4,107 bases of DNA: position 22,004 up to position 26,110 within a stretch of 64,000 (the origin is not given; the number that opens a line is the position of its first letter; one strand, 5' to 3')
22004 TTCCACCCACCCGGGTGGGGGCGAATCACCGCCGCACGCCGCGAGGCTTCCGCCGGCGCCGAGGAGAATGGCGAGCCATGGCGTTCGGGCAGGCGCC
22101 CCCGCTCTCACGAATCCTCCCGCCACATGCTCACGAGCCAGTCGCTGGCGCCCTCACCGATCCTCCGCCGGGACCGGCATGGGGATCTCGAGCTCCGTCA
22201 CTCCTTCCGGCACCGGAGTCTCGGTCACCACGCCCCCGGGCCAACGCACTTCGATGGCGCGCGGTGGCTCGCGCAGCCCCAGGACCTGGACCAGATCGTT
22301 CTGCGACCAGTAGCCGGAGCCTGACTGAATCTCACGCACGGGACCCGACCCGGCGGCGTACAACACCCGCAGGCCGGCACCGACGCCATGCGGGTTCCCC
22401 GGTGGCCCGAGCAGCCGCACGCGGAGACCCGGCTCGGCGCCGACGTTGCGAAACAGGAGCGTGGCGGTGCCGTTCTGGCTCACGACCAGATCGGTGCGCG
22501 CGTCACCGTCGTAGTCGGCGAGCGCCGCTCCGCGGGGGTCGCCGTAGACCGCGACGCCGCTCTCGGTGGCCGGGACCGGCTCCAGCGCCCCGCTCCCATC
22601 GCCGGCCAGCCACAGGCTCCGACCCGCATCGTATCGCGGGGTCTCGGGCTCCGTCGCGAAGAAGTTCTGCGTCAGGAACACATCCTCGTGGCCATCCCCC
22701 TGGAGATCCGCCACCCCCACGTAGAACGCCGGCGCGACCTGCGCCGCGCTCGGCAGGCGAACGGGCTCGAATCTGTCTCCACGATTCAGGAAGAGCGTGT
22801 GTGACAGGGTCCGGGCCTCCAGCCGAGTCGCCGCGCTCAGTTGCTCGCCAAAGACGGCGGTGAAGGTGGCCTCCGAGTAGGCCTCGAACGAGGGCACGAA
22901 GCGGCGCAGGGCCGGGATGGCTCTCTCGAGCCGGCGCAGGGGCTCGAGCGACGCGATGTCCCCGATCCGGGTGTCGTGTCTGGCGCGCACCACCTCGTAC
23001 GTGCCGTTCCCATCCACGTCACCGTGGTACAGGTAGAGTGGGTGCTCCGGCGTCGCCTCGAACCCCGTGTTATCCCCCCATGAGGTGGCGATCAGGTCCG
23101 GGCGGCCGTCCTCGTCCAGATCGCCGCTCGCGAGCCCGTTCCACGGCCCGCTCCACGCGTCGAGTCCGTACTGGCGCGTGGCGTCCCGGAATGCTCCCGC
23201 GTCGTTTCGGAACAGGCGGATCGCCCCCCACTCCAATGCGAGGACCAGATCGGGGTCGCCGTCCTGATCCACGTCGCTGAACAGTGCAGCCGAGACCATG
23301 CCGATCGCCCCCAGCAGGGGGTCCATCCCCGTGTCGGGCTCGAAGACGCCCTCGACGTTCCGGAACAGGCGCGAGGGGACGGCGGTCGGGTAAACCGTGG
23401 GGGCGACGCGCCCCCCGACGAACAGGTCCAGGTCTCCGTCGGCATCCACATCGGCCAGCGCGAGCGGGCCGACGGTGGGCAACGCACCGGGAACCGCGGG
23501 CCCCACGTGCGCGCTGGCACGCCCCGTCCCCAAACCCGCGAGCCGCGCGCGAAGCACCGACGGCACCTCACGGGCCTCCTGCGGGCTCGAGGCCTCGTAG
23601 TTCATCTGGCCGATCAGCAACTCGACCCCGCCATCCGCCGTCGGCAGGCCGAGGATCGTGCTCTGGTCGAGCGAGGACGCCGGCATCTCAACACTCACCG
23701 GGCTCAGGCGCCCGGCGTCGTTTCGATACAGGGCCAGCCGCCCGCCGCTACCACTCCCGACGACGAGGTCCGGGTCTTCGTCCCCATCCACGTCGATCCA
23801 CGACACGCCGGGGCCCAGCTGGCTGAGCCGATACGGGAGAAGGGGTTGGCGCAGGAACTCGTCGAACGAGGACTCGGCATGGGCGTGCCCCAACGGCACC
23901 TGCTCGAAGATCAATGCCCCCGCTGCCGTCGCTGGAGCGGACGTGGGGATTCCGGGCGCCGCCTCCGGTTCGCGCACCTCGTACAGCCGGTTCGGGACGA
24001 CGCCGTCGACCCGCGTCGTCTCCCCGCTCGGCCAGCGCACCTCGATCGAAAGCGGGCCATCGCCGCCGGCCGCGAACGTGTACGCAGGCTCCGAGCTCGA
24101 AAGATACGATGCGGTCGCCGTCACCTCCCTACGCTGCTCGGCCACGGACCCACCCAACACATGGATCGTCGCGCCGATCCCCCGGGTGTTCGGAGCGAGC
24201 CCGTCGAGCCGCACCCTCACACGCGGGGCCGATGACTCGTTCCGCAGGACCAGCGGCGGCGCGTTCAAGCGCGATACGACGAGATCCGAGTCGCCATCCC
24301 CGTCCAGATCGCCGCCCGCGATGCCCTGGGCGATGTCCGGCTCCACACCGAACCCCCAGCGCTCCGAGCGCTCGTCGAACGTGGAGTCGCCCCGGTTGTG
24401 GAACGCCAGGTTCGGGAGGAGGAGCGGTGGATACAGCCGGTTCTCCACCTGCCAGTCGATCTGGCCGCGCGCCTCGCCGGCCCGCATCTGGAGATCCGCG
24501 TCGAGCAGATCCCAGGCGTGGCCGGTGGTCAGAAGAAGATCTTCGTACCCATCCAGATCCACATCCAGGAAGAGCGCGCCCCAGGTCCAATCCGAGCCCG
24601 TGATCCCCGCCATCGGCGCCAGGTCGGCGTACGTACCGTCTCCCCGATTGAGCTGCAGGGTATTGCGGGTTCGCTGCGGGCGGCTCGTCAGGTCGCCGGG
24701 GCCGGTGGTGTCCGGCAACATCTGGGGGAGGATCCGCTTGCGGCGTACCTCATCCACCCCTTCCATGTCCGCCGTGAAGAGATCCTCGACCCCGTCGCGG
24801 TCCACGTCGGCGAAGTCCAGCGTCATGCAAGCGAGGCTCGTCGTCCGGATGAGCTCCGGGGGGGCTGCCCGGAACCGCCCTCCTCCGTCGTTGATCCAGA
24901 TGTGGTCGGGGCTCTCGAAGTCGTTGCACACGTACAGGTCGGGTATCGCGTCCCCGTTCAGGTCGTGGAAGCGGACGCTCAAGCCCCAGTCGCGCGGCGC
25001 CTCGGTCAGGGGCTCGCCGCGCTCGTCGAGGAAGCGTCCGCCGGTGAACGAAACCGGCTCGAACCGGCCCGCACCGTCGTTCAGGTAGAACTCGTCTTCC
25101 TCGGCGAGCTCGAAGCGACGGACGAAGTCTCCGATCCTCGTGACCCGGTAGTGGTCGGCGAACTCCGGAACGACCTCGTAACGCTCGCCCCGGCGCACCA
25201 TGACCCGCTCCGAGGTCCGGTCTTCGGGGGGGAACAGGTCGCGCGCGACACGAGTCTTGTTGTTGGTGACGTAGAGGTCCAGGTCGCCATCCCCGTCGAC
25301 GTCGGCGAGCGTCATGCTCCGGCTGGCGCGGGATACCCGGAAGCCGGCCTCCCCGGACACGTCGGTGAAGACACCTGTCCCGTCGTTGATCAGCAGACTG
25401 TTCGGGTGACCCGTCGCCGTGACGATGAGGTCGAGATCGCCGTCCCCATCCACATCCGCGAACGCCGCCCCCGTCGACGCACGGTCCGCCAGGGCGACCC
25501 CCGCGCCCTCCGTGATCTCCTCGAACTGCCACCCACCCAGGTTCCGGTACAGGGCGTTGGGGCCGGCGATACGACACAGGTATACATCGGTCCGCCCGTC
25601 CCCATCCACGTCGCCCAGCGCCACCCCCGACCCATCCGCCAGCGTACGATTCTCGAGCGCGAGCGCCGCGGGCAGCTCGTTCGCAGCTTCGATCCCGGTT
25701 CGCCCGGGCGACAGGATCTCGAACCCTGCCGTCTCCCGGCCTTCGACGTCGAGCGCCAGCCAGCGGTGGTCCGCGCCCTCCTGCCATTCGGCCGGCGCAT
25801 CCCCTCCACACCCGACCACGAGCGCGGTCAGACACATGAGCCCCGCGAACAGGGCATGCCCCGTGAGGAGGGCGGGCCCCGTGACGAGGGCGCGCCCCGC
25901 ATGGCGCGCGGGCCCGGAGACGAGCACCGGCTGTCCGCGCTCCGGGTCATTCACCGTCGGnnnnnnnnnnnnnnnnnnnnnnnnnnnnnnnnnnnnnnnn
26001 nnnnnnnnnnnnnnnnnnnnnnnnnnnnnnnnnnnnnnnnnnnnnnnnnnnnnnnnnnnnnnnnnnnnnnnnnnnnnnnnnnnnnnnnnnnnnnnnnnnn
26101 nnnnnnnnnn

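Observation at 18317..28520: Operon of an S9 peptidase followed by two giant double-unit CRTAC1-like FG-GAP/UnbV lipoproteins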

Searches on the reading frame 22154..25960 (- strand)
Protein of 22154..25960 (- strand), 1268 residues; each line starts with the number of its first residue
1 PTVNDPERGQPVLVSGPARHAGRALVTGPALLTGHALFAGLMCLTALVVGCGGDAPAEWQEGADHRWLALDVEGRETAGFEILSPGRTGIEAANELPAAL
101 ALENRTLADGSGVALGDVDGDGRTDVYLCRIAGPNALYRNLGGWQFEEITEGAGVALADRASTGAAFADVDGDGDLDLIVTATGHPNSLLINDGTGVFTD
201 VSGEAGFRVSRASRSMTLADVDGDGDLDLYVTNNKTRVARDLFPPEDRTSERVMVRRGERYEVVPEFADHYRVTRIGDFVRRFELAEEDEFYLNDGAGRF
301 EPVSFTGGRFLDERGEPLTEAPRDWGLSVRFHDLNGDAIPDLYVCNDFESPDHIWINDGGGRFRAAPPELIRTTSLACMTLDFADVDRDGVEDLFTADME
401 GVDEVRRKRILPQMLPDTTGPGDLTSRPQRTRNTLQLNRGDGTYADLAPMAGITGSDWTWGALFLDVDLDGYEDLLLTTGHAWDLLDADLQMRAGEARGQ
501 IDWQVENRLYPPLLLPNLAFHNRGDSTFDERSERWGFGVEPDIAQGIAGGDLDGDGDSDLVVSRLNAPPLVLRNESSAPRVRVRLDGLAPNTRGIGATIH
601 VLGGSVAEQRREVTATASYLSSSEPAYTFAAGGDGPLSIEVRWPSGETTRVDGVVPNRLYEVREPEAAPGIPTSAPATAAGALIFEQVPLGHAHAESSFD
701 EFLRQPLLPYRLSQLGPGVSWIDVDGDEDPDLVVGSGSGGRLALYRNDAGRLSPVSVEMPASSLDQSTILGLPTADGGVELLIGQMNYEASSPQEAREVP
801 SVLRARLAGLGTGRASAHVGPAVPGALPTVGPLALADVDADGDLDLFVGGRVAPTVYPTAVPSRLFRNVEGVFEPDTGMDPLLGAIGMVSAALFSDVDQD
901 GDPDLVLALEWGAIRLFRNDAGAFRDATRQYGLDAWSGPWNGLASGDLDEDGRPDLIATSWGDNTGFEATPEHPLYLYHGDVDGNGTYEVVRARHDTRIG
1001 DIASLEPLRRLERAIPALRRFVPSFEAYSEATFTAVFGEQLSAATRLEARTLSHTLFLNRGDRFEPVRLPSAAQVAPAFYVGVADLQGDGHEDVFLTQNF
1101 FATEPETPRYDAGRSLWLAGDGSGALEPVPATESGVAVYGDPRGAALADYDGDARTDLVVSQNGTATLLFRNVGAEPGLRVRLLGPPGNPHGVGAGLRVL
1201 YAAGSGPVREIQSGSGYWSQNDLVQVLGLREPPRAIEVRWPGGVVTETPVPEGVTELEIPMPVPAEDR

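Call 6: search_protein_families(library=pfam, proteins=[window:22154-25960:-], max_evalue=0.01)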
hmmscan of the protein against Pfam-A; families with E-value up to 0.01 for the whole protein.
window:22154-25960:- (1268 aa): 5 families
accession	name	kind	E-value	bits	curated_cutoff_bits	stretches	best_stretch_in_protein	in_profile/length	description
PF13517.12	FG-GAP_3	-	7e-75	248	26.9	8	117-180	1-61/61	FG-GAP-like repeat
PF01839.29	FG-GAP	-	2.4e-27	94.8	22.1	2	165-185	5-25/37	FG-GAP repeat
PF07593.17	UnbV_ASPIC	-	2.6e-22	78.9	23.4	2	594-660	1-67/68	ASPIC and UnbV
PF16743.10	PliI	-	1.8e-08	34.6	27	0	719-758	62-101/123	Periplasmic lysozyme inhibitor of I-type lysozyme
PF14783.12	BBS2_Mid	-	7.7e-05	23.2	27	0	893-921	3-31/108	Ciliary BBSome complex subunit 2, middle region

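Call 7: search_protein_families(library=ncbifam, proteins=[window:22154-25960:-], max_evalue=0.01)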
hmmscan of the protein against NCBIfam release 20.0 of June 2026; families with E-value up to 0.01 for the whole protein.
window:22154-25960:- (1268 aa): 1 family
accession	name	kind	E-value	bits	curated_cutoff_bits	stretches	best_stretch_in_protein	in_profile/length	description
NF000157.1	fusid_est_FusH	equivalog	4.1e-07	29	999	1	116-235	266-390/520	fusidic acid esterase FusH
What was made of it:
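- Tried and rejected: The only hit was a sub-threshold FusH match (call 7).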

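Call 44: predict_structure(alignment_id=A2)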
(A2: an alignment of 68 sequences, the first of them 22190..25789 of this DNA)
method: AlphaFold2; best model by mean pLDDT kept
length: 1200 residues; sequences in the alignment: 68
mean_pLDDT: 91.1   pTM: 0.90
mean pLDDT of the five models: 91.1, 90.6, 89.6, 88.1, 87.5
residues with pLDDT >= 90: 889; 70-90: 276; 50-70: 24; < 50: 11
segments of 3 or more residues with pLDDT < 50: 612-622
pLDDT, mean of each block of 10 residues (from residue 1): 92 85 94 93 87 94 94 95 96 97 95 95 96 96 95 94 94 94 89 88 89 83 83 95 95 95 94 90 92 87 93 69 92 91 89 74 75 85 85 92 95 96 93 90 83 93 94 95 94 95 96 96 96 93 93 89 92 85 93 95 92 42 74 88 85 86 94 94 93 94 88 92 94 89 94 90 93 94 94 91 94 93 88 96 95 96 94 96 96 97 90 92 85 91 90 89 89 91 85 97 97 94 96 97 79 84 96 91 92 97 93 96 95 95 95 94 95 96 95 94
secondary structure, 60 per line:
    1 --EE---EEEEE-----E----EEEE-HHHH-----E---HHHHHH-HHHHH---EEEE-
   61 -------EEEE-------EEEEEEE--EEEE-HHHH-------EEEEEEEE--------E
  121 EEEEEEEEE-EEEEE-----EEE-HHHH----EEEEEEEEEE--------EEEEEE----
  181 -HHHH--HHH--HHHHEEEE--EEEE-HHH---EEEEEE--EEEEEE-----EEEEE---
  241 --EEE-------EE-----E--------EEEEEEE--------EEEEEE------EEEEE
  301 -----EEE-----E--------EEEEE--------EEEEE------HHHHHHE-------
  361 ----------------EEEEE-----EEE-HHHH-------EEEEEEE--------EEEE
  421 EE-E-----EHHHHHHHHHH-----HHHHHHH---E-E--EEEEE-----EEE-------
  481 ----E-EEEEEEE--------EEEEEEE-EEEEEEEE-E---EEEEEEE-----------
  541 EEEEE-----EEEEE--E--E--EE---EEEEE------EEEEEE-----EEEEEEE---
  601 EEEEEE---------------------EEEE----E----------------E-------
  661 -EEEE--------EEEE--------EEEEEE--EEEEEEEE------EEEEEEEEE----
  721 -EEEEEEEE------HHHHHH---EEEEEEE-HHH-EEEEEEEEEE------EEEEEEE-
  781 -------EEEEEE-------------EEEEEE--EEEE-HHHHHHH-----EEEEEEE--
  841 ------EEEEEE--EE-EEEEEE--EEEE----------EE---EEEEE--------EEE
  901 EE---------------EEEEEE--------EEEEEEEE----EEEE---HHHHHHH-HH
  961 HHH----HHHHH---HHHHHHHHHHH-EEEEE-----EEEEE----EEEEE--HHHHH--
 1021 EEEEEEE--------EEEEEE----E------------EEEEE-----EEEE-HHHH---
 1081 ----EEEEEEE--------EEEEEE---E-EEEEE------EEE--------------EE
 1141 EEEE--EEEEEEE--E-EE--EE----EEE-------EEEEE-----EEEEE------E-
elements in order (helices of 4 or more, strands of 3 or more residues): E8-12 E23-26 H28-31 H41-46 H48-52 E56-59 E68-71 E79-85 E88-91 H93-96 E104-111 E120-129 E131-135 E141-143 H145-148 E153-162 E171-176 H182-185 H193-196 E197-200 E203-206 E214-219 E222-227 E233-237 E243-245 E269-275 E284-289 E296-300 E306-308 E323-327 E336-340 H347-352 E377-381 E387-389 H391-394 E402-408 E417-422 H431-440 H446-452 E461-465 E471-473 E487-493 E502-508 E510-517 E523-529 E541-545 E551-555 E569-573 E580-585 E591-597 E601-606 E628-631 E662-665 E674-677 E686-691 E694-701 E708-716 E722-729 H736-741 E745-751 E757-766 E773-779 E788-793 E807-812 E815-818 H820-826 E832-838 E847-852 E858-863 E866-869 E885-889 E898-902 E918-923 E932-939 E944-947 H951-957 H959-963 H968-972 H976-986 E988-992 E998-1002 E1007-1011 H1014-1018 E1021-1027 E1036-1041 E1059-1063 E1069-1072 H1074-1077 E1085-1091 E1100-1105 E1111-1115 E1122-1124 E1139-1144 E1147-1153 E1168-1170 E1178-1182 E1188-1192
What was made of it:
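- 23924..23956 (-): g2 linker between the two units. The only segment of the model with pLDDT <50, residues 612-622 (call 44).
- On CRTAC1 / ASPIC-UnbV family (Pfam architecture FG-GAP or VCBS repeats + UnbV_ASPIC): The model is mainly beta-strand, pLDDT 91 (call 44).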

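Call 46: fold_search(model_id=the predicted structure, library=pdb)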
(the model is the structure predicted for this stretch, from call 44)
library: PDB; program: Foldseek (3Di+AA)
matches with E <= 10: 1181; with E <= 0.001: 234
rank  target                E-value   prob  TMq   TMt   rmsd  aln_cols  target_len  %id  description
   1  9etn_A                3.2e-22  1.00  0.34  0.72  10.9       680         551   17  Crystal structure of murine CRTAC1 (released 2024-07-31)
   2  4ci1_A                3.1e-12  1.00  0.17  0.19  33.0      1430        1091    8  Structure of the DDB1-CRBN E3 ubiquitin ligase bound to thalidomide (released 2014-07-16)
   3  4a0b_C                4.4e-12  1.00  0.15  0.16  30.7      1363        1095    8  Structure of hsDDB1-drDDB2 bound to a 16 bp CPD-duplex (pyrimidine at D-1 position) at 3.8 A resolution (CPD 4) (released 2011-11-30)
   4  8t9a_A                1.3e-11  1.00  0.16  0.17  32.3      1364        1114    8  CryoEM structure of human DDB1-DCAF12 in complex with MAGEA3 (released 2024-04-10)
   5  9bbh                  1.7e-11  1.00  0.16  0.17  33.0      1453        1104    8  Co-crystal structure of human DDB1 bound to fragment UB028670 (released 2024-06-12)
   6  6zue_A                5.0e-11  1.00  0.16  0.17  31.9      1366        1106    8  Crystal structure of human DDB1 bound to human DCAF1 (amino acid residues 1046-1396) (released 2021-07-28)
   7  8qo9_B3               5.0e-11  1.00  0.13  0.13  39.0      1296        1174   10  Cryo-EM structure of a human spliceosomal B complex protomer (released 2024-01-24)
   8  4a11_A                5.5e-11  1.00  0.16  0.18  36.3      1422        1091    8  Structure of the hsDDB1-hsCSA complex (released 2011-12-07)
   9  3ei2_A                9.7e-11  1.00  0.17  0.18  32.6      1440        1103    9  Structure of hsDDB1-drDDB2 bound to a 16 bp abasic site containing DNA-duplex (released 2009-01-20)
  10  9ejq                  1.1e-10  1.00  0.17  0.18  32.3      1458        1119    8  Crystal structure of DDB1 in complex with XS381952 (released 2025-02-26)
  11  5v3o_A                1.2e-10  1.00  0.14  0.15  34.8      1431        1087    8  Cereblon in complex with DDB1 and CC-220 (released 2017-05-03)
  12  7ukn_A                1.8e-10  1.00  0.18  0.20  31.7      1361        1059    8  Crystal Structure of DDB1 in Complex with the H-Box Motif of pUL145 (released 2022-08-10)
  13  9lu1_S                1.8e-10  1.00  0.16  0.17  35.5      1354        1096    9  protein structure of DDB1-DDA1-DET1-Ube2e2 bound to COP1 dimer (released 2026-01-28)
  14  4a0k_C                2.2e-10  1.00  0.15  0.17  35.6      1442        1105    8  STRUCTURE OF DDB1-DDB2-CUL4A-RBX1 BOUND TO A 12 BP ABASIC SITE CONTAINING DNA-DUPLEX (released 2011-12-14)
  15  8ajm_A                2.5e-10  1.00  0.17  0.18  34.2      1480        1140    8  Structure of human DDB1-DCAF12 in complex with the C-terminus of CCT5 (released 2022-11-09)
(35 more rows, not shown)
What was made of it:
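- On CRTAC1 / ASPIC-UnbV family (Pfam architecture FG-GAP or VCBS repeats + UnbV_ASPIC): 9etn_A is the top Foldseek hit, E 3.2e-22, TM 0.72 normalised to the target (call 46).
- Closest known: Vertebrate CRTAC1. Different: Sequence identity is about 17% (call 46).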

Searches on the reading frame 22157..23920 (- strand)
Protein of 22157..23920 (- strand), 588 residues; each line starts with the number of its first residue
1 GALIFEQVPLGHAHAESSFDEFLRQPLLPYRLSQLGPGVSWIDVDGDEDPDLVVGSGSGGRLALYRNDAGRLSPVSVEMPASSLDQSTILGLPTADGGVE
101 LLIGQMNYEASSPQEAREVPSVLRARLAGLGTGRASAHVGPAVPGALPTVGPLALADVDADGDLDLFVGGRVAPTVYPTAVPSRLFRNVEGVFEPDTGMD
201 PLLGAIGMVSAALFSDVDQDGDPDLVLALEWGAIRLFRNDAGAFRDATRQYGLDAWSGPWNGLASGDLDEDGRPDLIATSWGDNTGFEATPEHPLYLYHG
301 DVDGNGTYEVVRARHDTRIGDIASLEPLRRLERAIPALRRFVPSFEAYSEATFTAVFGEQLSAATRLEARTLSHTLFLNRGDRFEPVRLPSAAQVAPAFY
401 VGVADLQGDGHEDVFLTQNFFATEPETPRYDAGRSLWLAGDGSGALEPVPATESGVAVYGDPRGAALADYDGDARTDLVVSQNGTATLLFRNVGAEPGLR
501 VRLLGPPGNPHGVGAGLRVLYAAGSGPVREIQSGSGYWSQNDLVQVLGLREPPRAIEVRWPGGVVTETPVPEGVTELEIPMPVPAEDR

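Call 15: search_protein_families(library=pfam, proteins=[window:22157-23920:-], max_evalue=0.01)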
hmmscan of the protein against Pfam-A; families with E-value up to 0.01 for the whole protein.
window:22157-23920:- (588 aa): 5 families
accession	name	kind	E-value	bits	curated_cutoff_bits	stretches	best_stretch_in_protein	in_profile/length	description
PF13517.12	FG-GAP_3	-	2.7e-32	111.6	26.9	4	216-277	1-60/61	FG-GAP-like repeat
PF01839.29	FG-GAP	-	2.5e-14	53.2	22.1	2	36-72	2-34/37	FG-GAP repeat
PF07593.17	UnbV_ASPIC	-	1.3e-07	31.8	23.4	1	512-567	1-57/68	ASPIC and UnbV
PF16743.10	PliI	-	4.7e-06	26.7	27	0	39-78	62-101/123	Periplasmic lysozyme inhibitor of I-type lysozyme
PF14783.12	BBS2_Mid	-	0.00019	21.9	27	0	213-241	3-31/108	Ciliary BBSome complex subunit 2, middle region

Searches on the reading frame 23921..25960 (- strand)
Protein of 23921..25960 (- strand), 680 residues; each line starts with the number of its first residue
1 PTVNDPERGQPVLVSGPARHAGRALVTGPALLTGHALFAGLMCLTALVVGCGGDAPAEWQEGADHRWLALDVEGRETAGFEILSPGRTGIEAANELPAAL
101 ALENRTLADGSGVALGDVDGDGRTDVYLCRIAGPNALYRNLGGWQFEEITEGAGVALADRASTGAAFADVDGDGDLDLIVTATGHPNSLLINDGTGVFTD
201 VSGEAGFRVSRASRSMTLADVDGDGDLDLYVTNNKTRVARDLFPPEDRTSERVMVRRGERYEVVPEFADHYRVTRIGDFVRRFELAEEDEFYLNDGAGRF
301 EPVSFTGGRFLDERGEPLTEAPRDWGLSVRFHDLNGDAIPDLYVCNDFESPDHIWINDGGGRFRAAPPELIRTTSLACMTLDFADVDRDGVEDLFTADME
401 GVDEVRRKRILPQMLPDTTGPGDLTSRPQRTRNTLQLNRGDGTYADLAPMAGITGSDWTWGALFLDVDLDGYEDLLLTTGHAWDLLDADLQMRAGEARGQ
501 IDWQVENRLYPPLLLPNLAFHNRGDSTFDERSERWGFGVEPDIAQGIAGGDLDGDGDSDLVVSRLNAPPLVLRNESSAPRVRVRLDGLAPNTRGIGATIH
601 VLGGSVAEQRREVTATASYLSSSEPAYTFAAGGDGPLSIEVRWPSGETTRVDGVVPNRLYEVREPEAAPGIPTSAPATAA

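Call 15: search_protein_families(library=pfam, proteins=[window:23921-25960:-], max_evalue=0.01)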
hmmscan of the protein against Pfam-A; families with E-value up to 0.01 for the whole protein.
window:23921-25960:- (680 aa): 4 families
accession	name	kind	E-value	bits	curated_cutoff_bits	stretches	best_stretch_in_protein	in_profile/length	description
PF13517.12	FG-GAP_3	-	7.9e-47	158.1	26.9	6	117-180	1-61/61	FG-GAP-like repeat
PF01839.29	FG-GAP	-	1e-17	64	22.1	3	165-185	5-25/37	FG-GAP repeat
PF07593.17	UnbV_ASPIC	-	2.4e-13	50.2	23.4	1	594-660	1-67/68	ASPIC and UnbV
PF16743.10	PliI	-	0.0025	17.9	27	0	163-182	60-79/123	Periplasmic lysozyme inhibitor of I-type lysozyme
